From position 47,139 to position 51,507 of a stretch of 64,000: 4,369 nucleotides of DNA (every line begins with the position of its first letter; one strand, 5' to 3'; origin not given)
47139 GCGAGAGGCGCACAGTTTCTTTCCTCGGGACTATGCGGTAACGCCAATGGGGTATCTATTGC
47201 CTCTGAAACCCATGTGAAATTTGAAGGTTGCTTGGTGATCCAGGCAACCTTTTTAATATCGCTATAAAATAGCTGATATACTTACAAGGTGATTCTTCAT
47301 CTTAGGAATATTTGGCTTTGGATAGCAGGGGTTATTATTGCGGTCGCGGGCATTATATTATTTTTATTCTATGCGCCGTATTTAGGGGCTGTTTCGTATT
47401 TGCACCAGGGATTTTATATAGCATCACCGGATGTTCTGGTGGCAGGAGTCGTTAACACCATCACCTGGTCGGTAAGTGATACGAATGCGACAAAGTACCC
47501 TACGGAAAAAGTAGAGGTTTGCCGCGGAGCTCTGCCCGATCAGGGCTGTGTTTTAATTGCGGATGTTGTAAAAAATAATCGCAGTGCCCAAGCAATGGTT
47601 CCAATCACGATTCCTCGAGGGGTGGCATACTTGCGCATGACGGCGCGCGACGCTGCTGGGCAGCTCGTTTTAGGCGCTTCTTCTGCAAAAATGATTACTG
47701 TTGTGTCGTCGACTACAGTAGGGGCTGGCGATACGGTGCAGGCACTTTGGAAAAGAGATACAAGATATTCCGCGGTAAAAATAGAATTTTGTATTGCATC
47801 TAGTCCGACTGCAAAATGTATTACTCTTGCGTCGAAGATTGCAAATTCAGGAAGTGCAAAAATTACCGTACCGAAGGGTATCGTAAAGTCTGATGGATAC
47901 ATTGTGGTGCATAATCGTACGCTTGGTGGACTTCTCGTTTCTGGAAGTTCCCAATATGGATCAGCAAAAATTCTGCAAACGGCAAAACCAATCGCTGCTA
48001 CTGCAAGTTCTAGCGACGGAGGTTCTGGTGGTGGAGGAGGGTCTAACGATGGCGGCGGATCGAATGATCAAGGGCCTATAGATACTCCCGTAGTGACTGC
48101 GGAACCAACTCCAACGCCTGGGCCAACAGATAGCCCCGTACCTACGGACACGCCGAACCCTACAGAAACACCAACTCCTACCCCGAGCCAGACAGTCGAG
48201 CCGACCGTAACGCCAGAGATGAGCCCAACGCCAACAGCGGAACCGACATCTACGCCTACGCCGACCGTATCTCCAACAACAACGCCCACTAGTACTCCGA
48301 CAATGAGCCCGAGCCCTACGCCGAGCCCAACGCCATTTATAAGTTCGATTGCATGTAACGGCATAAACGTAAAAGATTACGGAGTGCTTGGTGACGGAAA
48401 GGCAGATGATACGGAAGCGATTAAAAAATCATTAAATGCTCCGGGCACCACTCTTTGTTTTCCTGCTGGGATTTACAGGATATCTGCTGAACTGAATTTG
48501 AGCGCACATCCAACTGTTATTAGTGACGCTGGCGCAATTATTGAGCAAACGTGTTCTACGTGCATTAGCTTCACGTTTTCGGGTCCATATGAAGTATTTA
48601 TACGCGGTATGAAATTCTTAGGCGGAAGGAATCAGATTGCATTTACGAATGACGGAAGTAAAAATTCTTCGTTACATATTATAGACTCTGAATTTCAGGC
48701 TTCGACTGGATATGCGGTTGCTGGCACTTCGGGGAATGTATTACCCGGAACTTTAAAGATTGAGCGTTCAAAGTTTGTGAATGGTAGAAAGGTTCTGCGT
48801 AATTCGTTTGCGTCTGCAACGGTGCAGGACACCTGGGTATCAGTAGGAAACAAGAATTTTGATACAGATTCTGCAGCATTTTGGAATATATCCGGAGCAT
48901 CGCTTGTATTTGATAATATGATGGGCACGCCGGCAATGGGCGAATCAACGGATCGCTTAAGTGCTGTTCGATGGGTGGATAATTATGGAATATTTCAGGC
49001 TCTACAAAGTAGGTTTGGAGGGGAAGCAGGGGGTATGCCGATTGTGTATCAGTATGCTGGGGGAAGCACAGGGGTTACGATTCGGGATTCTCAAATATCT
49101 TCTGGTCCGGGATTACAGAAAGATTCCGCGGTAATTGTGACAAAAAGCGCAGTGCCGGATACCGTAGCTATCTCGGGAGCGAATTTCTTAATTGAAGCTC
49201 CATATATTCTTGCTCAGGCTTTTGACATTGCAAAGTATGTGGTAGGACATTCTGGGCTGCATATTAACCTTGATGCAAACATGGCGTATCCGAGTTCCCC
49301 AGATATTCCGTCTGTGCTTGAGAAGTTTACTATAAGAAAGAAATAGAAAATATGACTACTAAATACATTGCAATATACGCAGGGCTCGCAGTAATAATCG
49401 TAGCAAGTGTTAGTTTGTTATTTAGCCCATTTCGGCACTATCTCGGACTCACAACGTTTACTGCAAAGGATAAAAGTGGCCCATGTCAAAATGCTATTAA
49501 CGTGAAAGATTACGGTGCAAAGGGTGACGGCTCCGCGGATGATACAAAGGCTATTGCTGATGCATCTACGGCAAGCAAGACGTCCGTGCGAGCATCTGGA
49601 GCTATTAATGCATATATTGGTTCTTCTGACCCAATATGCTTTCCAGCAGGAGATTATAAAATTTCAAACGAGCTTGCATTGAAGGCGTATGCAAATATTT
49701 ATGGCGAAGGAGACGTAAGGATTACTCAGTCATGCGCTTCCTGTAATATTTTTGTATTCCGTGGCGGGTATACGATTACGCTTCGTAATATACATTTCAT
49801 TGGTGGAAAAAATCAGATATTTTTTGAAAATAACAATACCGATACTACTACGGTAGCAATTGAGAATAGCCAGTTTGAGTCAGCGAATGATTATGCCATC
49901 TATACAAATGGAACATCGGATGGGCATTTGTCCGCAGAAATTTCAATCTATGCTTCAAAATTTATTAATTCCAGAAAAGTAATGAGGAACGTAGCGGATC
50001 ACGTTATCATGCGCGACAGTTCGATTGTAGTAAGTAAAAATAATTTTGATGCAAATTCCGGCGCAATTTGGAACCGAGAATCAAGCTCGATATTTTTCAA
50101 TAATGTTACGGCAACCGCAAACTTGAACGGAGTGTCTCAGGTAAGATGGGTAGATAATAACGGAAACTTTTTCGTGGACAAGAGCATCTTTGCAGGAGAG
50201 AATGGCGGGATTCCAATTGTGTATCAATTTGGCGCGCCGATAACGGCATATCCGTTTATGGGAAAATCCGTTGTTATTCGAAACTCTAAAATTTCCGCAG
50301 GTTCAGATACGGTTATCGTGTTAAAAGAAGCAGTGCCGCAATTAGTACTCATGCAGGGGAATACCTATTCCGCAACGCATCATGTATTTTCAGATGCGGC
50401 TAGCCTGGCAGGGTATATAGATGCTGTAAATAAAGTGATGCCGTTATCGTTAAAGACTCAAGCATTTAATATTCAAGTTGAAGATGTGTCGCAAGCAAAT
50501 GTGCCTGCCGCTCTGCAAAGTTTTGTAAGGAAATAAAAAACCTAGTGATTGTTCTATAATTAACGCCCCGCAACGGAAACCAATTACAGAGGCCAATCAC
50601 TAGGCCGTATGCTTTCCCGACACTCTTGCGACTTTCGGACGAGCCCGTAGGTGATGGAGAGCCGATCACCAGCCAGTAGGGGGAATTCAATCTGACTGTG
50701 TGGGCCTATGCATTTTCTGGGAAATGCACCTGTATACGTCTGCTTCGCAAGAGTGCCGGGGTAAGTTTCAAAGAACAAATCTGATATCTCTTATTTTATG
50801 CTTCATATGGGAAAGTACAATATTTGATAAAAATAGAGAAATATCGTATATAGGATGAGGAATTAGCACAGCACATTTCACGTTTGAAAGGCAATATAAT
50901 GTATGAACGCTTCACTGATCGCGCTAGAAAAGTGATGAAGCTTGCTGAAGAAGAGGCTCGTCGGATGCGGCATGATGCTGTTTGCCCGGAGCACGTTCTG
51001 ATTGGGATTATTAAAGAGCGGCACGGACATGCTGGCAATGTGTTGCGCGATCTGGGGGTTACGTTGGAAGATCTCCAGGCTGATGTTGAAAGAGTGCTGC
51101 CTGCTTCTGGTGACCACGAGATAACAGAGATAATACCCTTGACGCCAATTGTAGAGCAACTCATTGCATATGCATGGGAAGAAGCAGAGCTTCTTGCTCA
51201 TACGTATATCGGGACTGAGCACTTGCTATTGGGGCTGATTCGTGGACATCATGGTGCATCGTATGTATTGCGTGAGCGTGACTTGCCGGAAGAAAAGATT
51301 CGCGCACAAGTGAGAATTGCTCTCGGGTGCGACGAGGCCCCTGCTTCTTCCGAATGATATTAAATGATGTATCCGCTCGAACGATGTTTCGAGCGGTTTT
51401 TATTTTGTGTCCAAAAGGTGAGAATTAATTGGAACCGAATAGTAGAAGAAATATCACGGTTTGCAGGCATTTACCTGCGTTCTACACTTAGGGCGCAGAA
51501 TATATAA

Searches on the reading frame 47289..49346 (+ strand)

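Call 27: search_protein_families(library=pfam, proteins=[window:47289-49346:+], max_evalue=0.01)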
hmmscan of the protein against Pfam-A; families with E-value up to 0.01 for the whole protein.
window:47289-49346:+ (685 aa): 2 families
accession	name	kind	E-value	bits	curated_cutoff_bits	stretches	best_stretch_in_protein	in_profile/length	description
PF12708.12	Pect-lyase_RHGA_epim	-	7.9e-09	36.1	27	1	359-414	2-62/213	Rhamnogalacturonase A/epimerase, pectate lyase-like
PF10342.15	Kre9_KNH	-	7.1e-08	33.5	24.6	1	141-206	5-73/94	Kre9/KNH-like N-terminal Ig-like domain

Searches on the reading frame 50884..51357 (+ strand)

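Call 27: search_protein_families(library=pfam, proteins=[window:50884-51357:+], max_evalue=0.01)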
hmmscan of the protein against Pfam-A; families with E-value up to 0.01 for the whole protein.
window:50884-51357:+ (157 aa): 1 family
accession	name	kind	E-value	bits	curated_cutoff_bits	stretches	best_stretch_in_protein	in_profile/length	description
PF02861.25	Clp_N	-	7.6e-20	71.3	20.7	2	21-72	1-52/53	Clp amino terminal domain, pathogenicity island component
